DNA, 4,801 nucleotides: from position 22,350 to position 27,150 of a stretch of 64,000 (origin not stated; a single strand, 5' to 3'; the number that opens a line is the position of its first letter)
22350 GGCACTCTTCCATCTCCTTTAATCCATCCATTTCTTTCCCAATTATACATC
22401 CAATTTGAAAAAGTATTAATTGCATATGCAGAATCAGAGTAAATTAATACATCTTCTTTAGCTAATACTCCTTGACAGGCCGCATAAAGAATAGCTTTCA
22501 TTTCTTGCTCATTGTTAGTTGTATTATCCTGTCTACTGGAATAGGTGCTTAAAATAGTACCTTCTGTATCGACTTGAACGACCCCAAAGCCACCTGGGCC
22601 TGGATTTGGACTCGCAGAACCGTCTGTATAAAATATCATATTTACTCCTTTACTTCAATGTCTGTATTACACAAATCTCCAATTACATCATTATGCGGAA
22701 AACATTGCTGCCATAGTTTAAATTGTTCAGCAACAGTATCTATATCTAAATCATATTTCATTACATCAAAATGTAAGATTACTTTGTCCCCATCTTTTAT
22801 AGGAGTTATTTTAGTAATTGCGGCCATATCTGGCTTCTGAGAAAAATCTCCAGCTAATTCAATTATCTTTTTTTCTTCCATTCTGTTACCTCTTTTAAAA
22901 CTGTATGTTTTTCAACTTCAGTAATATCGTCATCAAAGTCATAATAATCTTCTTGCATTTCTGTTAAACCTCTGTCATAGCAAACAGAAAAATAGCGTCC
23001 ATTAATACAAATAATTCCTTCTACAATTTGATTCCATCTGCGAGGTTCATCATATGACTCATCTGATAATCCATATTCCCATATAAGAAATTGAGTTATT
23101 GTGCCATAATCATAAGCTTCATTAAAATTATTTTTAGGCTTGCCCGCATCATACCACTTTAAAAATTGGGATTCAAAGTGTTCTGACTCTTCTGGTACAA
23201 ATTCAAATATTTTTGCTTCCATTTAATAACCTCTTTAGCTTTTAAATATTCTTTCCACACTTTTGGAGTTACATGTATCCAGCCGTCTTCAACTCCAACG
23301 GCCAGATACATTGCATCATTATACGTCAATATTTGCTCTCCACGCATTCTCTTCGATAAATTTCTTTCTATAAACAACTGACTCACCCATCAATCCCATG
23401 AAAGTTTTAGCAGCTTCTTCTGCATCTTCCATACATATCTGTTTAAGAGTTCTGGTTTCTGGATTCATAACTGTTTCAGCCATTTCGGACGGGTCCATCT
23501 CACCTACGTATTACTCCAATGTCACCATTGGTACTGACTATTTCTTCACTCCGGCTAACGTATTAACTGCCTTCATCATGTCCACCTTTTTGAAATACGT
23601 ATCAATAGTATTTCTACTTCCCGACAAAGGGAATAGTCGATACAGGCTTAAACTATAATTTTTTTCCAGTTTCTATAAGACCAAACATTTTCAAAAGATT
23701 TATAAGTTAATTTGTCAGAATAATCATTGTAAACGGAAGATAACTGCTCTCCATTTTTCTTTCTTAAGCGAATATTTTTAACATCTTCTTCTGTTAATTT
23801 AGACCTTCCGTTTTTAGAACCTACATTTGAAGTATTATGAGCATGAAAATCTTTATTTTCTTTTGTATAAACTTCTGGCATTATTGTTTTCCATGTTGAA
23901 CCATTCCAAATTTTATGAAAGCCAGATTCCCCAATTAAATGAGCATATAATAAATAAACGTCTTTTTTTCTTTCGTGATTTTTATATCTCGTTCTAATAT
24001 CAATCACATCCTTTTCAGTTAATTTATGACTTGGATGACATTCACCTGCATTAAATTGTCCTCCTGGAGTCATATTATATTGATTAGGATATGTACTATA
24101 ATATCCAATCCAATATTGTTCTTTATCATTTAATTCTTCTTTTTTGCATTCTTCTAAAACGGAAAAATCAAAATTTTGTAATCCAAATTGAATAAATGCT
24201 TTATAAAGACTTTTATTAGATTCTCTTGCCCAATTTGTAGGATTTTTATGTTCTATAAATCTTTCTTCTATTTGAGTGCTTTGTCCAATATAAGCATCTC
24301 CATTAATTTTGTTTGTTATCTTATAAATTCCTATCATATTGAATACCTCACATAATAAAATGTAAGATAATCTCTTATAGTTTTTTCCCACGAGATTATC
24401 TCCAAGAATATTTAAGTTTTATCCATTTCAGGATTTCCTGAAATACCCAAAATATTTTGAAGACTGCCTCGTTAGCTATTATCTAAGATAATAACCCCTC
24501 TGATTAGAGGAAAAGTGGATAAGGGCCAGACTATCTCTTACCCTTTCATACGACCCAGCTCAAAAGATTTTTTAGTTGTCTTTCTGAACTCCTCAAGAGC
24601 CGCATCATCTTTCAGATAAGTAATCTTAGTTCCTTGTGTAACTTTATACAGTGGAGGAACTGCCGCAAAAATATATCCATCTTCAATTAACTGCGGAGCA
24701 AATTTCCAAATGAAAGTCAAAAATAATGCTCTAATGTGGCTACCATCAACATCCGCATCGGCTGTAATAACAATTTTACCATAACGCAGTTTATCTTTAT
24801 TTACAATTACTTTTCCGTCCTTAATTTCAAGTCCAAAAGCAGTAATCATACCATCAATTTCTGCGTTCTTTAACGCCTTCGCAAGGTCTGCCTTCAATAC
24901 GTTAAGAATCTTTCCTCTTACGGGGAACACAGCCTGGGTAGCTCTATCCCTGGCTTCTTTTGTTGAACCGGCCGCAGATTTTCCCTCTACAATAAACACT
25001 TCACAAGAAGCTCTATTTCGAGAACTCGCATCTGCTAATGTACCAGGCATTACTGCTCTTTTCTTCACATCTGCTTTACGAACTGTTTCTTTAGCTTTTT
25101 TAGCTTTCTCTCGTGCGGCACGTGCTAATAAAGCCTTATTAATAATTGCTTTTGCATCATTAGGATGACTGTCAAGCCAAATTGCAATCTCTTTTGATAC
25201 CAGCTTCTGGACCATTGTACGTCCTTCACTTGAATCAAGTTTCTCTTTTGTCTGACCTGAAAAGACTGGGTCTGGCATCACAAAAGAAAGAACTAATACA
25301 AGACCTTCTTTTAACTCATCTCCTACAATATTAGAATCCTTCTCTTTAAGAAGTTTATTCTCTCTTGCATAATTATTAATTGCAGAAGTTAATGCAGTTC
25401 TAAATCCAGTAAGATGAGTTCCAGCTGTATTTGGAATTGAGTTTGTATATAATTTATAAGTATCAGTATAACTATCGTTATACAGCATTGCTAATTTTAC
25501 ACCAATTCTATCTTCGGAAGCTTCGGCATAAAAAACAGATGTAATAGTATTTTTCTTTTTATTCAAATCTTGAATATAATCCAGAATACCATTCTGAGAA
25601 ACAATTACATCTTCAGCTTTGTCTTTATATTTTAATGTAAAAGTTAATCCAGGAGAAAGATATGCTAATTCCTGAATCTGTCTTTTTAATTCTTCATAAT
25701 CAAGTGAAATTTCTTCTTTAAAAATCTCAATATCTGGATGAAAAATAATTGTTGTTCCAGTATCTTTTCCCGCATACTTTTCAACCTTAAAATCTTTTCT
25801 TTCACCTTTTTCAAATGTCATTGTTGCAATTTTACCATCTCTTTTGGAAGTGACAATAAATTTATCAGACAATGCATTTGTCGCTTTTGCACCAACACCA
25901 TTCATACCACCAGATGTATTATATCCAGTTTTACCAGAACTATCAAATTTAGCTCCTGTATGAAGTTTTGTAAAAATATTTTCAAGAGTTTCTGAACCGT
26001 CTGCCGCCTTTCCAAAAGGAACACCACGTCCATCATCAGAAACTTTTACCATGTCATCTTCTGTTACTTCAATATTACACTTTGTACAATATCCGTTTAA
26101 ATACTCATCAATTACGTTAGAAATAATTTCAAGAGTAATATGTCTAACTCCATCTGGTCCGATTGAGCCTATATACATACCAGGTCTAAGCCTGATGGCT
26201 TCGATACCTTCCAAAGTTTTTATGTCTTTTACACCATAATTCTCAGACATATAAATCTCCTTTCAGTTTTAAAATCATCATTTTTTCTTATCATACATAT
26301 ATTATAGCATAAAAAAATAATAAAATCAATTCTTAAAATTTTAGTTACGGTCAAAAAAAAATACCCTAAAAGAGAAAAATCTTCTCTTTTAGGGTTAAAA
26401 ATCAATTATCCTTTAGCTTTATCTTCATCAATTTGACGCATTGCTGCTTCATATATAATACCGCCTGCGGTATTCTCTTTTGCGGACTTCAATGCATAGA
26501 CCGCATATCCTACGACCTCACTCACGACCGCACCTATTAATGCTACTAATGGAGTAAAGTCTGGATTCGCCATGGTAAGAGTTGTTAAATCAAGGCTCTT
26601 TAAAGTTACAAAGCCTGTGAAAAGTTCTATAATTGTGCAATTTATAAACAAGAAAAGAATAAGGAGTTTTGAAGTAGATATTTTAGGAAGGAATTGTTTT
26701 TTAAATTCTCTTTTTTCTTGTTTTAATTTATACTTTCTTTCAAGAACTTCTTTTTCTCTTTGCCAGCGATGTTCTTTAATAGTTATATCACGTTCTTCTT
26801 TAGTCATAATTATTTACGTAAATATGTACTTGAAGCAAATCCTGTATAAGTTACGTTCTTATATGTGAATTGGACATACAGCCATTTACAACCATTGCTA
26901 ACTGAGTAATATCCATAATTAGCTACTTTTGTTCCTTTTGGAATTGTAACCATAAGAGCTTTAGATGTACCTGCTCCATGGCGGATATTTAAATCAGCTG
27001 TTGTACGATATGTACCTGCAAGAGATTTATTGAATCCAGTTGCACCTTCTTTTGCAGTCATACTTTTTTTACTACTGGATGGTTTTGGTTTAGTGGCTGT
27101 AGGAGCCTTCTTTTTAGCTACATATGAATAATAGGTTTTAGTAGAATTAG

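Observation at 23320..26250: Group I intron with GIY-YIG homing endonuclease splitting the gyrB-like topoisomerase gene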

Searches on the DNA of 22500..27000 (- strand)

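Call 3: search_rna_families(source=window, start=22500, end=27000, threshold=evalue, max_evalue=1, show_alignments=3)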
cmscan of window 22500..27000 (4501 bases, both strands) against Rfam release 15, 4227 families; matches with E-value up to 1: 2.
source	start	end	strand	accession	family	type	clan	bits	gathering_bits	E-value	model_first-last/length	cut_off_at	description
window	25226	25303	-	RF03731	mir-7371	Gene; miRNA;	-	26.8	62.6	0.11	1-59/59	no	mir-7371 microRNA precursor family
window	26353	26395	-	RF02892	SR6_antitoxin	Gene; antisense;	-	25.1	55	0.4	1-104/104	no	Bacillus SR6 antitoxin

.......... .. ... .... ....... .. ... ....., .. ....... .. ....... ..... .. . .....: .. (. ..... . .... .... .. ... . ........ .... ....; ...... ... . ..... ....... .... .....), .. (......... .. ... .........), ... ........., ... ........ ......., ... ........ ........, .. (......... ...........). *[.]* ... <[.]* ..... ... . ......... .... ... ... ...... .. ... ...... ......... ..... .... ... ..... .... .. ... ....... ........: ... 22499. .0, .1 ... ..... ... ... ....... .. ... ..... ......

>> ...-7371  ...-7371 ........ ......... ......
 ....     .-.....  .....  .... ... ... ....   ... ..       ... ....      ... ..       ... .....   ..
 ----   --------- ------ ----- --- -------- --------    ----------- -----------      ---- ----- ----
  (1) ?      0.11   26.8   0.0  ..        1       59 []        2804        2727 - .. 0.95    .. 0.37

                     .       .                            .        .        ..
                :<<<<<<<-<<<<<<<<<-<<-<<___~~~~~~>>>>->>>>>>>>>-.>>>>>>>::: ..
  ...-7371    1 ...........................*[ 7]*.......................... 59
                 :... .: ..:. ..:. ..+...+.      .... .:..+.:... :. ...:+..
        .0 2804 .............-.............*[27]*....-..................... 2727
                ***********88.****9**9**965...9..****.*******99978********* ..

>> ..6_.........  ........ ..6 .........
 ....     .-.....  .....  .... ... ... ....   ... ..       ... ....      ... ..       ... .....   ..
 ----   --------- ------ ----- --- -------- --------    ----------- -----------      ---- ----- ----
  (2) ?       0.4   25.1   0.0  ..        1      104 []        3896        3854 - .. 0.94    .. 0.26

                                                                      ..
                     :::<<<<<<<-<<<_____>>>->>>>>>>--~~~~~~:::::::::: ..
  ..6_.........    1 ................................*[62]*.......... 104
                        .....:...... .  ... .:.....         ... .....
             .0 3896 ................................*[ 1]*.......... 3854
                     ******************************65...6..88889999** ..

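Call 5: search_dna_similar(query=window:23200-26400:-, collection=phages, mode=near, max_rows=20)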
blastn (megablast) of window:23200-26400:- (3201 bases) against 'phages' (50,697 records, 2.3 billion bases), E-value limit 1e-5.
No match.

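Call 6: search_rna_families(source=window, start=23480, end=23680, threshold=evalue, max_evalue=10, show_alignments=3)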
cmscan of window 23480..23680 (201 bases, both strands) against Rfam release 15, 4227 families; matches with E-value up to 10: 2.
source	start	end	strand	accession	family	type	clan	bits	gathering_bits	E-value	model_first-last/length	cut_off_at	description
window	23515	23680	-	RF00028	Intron_gpI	Intron;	-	18.4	50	0.0095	161-253/253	5'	Group I catalytic intron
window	23635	23680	+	RF01165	sn2317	Gene; snRNA; snoRNA; CD-box;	-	14.1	50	5.6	1-46/70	3'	Small nucleolar RNA sn2317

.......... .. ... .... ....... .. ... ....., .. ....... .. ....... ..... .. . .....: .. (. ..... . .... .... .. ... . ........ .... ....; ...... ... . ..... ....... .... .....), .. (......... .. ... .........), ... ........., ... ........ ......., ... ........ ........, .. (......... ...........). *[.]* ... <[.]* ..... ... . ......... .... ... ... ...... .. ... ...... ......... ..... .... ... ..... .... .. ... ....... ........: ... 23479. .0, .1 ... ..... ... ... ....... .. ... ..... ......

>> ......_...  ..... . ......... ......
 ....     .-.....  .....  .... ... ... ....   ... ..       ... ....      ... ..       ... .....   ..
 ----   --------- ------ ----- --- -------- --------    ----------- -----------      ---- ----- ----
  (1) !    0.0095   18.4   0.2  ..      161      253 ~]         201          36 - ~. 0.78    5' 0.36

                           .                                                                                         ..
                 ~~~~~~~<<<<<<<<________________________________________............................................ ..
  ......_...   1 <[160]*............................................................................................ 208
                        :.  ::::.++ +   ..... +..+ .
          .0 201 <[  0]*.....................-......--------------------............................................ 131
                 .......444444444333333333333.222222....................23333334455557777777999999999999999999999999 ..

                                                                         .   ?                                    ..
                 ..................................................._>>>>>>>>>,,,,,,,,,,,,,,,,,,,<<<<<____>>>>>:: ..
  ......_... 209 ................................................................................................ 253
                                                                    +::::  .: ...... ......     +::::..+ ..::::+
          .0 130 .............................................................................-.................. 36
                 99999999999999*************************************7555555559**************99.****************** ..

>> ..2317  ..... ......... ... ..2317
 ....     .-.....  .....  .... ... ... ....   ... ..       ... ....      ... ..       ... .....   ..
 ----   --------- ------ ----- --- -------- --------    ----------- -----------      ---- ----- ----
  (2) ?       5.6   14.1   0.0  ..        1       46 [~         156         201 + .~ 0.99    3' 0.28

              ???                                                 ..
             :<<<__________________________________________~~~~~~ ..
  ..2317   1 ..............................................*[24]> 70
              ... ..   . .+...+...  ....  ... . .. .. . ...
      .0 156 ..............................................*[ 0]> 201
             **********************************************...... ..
